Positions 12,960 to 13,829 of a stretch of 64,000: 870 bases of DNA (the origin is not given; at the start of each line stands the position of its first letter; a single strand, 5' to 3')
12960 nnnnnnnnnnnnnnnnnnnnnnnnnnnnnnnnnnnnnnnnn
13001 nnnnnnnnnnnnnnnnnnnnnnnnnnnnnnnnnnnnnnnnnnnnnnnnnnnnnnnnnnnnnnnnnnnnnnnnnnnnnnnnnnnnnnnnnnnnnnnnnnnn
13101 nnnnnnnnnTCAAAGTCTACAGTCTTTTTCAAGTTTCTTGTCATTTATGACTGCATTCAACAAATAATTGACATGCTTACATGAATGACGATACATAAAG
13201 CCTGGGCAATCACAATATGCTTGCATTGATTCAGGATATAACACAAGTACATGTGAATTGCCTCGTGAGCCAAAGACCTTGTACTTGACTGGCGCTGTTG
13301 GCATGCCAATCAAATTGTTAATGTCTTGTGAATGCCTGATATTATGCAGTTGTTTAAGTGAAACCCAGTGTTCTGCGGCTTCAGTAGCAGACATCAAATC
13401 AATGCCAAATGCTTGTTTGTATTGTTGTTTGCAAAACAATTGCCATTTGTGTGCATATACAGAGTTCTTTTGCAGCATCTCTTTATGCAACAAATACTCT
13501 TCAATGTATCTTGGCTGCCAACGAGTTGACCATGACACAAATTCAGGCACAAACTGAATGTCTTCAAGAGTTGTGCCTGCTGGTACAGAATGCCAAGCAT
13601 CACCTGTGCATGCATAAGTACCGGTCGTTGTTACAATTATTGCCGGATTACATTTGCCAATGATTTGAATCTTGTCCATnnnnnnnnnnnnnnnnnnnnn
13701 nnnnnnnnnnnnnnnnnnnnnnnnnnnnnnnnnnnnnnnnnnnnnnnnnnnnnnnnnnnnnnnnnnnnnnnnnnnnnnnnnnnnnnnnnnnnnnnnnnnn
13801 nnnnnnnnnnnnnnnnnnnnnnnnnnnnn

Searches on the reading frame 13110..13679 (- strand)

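Call 10: search_protein_families(library=phrogs, proteins=[window:13110-13679:-], max_evalue=0.001)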
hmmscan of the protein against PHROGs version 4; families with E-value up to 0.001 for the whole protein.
window:13110-13679:- (189 aa): 1 family
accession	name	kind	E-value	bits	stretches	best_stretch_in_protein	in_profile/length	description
phrog_29279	-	other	0.00027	22.1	1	146-184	45-86/107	zinc-finger domain protein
